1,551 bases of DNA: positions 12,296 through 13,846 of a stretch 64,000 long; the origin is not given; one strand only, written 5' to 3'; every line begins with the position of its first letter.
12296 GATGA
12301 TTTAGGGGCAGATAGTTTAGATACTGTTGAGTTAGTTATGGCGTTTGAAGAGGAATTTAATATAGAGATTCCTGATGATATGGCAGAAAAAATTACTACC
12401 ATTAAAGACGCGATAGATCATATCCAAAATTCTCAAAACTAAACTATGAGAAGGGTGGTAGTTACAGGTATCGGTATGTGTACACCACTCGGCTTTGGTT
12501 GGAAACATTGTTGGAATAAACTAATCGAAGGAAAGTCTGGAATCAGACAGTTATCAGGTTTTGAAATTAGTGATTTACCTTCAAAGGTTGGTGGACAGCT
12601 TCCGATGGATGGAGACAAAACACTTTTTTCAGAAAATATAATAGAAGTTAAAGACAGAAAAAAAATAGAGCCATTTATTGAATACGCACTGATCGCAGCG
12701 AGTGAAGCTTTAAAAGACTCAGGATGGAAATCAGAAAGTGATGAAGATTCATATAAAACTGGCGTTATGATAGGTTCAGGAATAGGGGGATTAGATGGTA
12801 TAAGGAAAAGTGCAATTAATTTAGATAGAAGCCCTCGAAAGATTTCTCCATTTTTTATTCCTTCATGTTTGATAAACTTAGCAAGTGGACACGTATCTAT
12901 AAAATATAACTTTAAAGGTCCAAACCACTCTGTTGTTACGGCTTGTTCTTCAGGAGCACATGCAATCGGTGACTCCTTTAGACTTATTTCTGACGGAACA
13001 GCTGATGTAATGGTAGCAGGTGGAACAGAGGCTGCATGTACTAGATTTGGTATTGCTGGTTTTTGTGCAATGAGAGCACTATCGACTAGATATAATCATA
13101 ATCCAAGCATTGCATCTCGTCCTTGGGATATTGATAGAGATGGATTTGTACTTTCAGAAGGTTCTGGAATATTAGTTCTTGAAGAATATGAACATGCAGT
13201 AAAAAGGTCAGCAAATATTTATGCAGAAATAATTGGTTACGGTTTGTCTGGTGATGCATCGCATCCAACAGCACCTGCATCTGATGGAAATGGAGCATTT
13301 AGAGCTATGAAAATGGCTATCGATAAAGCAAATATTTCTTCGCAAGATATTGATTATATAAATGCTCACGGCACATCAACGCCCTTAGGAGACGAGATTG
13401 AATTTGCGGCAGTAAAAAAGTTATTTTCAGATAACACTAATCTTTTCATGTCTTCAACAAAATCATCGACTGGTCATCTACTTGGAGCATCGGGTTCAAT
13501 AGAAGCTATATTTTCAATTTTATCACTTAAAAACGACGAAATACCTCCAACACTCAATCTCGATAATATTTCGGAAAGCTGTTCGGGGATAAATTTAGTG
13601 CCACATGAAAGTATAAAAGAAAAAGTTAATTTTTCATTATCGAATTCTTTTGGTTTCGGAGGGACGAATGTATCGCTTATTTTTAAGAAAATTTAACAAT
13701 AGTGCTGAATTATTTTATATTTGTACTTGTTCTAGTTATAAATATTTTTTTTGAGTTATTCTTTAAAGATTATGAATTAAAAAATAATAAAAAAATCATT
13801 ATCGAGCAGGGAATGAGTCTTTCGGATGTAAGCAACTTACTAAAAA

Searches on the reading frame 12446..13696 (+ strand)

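Call 11: search_protein_families(library=ncbifam, proteins=[window:12446-13696:+], max_evalue=1e-10)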
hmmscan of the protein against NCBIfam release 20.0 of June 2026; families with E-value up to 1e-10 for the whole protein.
window:12446-13696:+ (416 aa): 19 families
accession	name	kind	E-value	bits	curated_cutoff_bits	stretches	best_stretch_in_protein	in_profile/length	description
NF005589.0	PRK07314.1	subfamily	1.1e-174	581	387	1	1-416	3-412/413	beta-ketoacyl-ACP synthase II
TIGR03150.1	fabF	equivalog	5.6e-172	572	493.75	1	2-414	1-407/407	beta-ketoacyl-ACP synthase II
NF004970.0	PRK06333.1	subfamily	2.2e-165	550.6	525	1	1-415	3-421/424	beta-ketoacyl-ACP synthase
NF006274.0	PRK08439.1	equivalog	1.1e-135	452.6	621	1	1-416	1-406/406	beta-ketoacyl-ACP synthase II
NF006434.0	PRK08722.1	equivalog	5.8e-134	447.1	759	1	2-416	4-414/414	beta-ketoacyl-ACP synthase II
NF005935.0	PRK07967.1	equivalog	9e-103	344.2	630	1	1-415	1-403/406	beta-ketoacyl-ACP synthase I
NF006587.0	PRK09116.1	equivalog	3e-88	296.3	470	1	1-415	1-406/408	beta-ketoacyl-ACP synthase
NF005916.1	PRK07910.1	equivalog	1e-85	288.2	560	1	3-415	13-417/418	KasA/KasB family beta-ketoacyl-ACP synthase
NF005076.0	PRK06501.1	equivalog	6.4e-80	269.1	629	1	146-414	154-421/425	beta-ketoacyl-ACP synthase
NF004618.0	PRK05952.1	equivalog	7.3e-74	249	455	1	3-414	3-381/384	beta-ketoacyl-ACP synthase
NF006618.0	PRK09185.1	subfamily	6.6e-70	236.1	407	1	2-415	3-392/394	beta-ketoacyl-ACP synthase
NF005490.0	PRK07103.1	equivalog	4e-66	223.8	445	1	1-415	3-412/414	polyketide beta-ketoacyl:acyl carrier protein synthase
NF058662.1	cispenta_AmcF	equivalog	1.4e-63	215.2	325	1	157-414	119-368/369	cispentacin biosynthesis acyltransferase subunit AmcF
NF045894.1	PKS_plus_SDR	equivalog_domain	6.9e-39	133.3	1740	1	85-413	98-424/1515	type I polyketide synthase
NF040607.1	mycolic_Pks13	equivalog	1.2e-35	122.4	2100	1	143-412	247-522/1680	polyketide synthase Pks13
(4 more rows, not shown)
